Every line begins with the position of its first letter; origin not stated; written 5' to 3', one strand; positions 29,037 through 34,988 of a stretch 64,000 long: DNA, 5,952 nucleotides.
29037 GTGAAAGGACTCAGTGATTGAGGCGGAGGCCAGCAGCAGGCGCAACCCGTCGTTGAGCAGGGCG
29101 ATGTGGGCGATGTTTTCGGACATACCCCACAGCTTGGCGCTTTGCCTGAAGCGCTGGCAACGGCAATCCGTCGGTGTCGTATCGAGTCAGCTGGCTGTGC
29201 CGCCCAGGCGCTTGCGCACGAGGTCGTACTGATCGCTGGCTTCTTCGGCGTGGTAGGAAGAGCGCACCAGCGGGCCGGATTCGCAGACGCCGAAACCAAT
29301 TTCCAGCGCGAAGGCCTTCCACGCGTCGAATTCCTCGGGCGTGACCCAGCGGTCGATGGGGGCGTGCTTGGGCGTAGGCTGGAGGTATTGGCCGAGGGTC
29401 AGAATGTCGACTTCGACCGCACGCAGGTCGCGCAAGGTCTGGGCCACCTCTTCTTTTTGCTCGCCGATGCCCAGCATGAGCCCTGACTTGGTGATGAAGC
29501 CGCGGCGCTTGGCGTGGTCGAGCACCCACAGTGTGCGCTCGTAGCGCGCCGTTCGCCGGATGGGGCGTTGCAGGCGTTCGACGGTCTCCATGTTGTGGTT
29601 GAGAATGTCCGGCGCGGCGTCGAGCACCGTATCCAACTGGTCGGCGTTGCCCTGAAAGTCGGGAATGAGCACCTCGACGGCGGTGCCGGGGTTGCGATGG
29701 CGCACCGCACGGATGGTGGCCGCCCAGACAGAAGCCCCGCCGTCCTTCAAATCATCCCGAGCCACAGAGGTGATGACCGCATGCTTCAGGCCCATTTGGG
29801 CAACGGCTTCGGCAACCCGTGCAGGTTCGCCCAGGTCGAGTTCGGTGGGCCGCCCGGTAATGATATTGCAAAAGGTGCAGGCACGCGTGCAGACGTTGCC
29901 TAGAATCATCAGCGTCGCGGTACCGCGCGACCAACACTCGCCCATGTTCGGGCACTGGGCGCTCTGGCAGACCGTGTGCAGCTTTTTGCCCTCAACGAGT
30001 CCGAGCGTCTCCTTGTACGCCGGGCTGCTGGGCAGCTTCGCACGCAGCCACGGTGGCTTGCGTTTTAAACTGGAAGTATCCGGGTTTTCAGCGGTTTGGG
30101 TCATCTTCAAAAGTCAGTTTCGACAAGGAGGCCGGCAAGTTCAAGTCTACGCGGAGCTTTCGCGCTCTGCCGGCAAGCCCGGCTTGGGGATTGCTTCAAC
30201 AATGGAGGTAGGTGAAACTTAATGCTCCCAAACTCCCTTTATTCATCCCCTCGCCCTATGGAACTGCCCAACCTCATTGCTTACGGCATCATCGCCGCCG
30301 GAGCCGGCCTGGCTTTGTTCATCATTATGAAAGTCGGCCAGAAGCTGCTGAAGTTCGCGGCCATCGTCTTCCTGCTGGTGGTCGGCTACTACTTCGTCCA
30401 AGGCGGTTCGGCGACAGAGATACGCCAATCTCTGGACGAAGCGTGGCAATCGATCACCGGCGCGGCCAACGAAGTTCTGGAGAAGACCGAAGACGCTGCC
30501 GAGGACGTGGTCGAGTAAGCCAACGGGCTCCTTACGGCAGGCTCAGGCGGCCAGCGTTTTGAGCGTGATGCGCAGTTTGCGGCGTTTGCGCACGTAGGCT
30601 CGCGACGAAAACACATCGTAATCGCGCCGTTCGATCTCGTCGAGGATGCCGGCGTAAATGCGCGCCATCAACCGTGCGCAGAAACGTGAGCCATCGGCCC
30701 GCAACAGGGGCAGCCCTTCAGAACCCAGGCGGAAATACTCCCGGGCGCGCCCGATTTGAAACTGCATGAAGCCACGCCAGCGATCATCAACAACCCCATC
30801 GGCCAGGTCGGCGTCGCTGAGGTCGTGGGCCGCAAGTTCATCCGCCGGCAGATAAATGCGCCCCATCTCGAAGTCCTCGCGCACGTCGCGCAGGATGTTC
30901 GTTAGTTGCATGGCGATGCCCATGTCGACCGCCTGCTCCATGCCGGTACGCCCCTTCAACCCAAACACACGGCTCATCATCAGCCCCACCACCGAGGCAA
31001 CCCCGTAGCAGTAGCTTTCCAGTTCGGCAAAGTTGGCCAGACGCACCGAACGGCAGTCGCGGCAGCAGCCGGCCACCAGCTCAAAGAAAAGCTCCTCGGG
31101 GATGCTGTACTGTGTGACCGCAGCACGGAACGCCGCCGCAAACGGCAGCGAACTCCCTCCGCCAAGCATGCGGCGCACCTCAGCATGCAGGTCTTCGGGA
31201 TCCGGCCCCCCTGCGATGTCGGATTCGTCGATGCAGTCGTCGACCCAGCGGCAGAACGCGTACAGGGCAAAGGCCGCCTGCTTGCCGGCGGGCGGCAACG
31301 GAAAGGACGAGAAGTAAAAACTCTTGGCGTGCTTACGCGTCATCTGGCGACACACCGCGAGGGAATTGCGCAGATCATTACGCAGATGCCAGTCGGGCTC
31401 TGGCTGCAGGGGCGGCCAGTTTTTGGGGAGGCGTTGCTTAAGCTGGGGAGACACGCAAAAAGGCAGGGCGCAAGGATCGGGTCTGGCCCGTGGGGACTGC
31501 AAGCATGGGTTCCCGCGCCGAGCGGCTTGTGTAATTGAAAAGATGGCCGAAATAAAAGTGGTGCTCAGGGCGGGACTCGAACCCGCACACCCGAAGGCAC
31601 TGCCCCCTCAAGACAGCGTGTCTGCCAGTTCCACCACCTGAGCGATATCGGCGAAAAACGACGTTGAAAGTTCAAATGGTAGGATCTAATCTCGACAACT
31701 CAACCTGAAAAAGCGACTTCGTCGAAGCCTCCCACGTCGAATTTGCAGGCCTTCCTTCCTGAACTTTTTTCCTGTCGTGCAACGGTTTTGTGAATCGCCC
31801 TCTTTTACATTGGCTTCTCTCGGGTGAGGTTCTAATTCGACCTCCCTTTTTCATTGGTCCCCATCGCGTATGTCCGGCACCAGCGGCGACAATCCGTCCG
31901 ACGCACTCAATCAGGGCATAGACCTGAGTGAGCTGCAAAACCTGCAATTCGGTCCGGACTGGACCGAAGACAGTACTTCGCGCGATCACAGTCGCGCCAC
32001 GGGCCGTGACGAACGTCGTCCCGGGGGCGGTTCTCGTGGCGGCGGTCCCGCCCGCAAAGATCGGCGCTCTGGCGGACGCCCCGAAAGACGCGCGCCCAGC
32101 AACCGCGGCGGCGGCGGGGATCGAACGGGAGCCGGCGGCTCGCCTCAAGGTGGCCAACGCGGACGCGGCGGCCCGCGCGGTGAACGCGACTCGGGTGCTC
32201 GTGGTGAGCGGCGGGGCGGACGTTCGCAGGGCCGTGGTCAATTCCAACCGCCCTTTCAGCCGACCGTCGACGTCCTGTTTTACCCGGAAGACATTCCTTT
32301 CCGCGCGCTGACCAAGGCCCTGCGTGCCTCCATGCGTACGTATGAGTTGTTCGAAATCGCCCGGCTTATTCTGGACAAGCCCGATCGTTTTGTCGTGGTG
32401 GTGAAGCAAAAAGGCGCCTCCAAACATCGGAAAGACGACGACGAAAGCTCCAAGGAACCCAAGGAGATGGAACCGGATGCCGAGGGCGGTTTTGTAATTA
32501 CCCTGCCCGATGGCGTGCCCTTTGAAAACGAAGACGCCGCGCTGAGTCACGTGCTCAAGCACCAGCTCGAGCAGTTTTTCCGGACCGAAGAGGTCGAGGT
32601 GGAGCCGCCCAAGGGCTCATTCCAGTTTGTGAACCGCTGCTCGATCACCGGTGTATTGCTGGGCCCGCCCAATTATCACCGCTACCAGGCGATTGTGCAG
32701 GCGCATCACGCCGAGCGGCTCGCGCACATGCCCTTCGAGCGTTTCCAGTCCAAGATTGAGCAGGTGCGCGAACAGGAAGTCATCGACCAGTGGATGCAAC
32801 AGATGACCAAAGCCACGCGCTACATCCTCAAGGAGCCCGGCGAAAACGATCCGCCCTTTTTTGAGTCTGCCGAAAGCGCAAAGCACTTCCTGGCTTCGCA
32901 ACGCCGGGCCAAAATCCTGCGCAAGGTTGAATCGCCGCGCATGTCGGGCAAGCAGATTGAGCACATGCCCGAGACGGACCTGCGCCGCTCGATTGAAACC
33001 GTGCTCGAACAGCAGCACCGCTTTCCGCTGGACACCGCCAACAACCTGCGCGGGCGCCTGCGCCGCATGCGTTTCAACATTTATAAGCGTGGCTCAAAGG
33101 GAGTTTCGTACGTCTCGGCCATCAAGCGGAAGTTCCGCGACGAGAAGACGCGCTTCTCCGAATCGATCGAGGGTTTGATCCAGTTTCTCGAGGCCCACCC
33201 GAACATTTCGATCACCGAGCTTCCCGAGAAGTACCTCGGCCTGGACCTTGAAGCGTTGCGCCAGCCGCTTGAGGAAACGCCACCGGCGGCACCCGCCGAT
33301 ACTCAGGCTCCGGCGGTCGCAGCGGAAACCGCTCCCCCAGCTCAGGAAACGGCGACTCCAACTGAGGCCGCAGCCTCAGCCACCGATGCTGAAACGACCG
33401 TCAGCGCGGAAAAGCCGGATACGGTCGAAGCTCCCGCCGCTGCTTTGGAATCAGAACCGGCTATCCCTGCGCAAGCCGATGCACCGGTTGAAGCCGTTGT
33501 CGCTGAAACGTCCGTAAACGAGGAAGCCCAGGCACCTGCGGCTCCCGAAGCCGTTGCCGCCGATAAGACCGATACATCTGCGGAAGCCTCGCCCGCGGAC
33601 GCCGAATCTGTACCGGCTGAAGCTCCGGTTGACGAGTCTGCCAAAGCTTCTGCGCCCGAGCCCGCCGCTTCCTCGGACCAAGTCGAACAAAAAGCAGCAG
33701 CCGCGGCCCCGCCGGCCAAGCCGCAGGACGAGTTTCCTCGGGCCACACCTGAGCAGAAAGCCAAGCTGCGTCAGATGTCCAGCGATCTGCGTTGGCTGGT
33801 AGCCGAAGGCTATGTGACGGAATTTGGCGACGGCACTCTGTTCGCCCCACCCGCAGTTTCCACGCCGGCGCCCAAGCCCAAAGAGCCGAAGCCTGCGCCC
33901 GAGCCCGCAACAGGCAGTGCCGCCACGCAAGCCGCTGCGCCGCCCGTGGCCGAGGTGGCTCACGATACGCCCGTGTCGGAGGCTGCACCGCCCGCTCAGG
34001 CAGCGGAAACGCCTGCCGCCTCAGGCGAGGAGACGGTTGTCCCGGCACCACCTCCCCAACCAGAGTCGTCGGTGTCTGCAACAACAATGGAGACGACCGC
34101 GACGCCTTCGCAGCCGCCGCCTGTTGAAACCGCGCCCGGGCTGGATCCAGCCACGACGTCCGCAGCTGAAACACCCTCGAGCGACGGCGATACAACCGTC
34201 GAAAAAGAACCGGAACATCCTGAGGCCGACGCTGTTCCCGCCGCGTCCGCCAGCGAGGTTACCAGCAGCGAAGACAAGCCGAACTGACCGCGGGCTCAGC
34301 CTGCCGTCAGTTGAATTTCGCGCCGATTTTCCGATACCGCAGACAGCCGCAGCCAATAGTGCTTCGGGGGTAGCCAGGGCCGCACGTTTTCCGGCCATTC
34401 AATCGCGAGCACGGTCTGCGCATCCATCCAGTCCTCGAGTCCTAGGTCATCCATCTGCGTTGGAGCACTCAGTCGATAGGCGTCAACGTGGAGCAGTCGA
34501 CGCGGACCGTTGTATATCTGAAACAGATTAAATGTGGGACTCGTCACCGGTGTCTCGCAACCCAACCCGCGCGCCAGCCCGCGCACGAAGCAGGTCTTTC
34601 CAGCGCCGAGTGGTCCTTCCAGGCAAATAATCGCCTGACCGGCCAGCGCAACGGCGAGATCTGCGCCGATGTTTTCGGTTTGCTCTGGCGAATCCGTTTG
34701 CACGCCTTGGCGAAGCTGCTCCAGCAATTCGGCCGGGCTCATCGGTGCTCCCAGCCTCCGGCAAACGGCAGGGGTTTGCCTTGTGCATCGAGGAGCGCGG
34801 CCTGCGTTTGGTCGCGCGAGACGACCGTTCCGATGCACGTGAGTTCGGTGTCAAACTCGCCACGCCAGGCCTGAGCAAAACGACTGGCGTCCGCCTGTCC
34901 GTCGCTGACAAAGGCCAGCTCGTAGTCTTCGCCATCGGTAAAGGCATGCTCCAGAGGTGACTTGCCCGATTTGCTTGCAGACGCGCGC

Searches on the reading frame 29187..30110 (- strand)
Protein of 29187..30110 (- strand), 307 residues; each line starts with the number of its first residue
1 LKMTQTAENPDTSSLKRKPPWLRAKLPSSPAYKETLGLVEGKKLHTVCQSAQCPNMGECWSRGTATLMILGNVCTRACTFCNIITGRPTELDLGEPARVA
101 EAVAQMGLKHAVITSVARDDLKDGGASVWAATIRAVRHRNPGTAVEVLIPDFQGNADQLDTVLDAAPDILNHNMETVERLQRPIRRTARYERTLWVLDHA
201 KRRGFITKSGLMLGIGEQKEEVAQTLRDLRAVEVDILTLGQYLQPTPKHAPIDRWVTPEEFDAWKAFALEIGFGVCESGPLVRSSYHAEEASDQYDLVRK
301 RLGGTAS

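Call 66: search_protein_families(library=pfam, proteins=[window:29187-30110:-], max_evalue=0.00001)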
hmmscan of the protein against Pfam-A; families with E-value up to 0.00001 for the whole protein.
window:29187-30110:- (307 aa): 1 family
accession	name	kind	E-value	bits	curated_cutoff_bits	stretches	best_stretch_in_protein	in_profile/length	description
PF04055.27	Radical_SAM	-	7.7e-23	81.9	29.5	1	68-229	1-166/166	Radical SAM superfamily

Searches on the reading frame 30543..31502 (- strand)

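Call 66: search_protein_families(library=pfam, proteins=[window:30543-31502:-], max_evalue=0.00001)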
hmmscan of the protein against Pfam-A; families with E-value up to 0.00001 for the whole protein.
window:30543-31502:- (319 aa): 1 family
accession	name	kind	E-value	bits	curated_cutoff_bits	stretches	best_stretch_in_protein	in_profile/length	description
PF00494.24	SQS_PSY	-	4e-72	243.5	26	1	56-308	2-263/263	Squalene/phytoene synthase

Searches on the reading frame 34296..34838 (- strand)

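Call 66: search_protein_families(library=pfam, proteins=[window:34296-34838:-], max_evalue=0.00001)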
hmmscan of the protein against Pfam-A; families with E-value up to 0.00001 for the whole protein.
window:34296-34838:- (180 aa): 1 family
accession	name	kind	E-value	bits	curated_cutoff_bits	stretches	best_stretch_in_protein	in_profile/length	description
PF02367.23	TsaE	-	1.4e-36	125.7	26.6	1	49-174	2-127/128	Threonylcarbamoyl adenosine biosynthesis protein TsaE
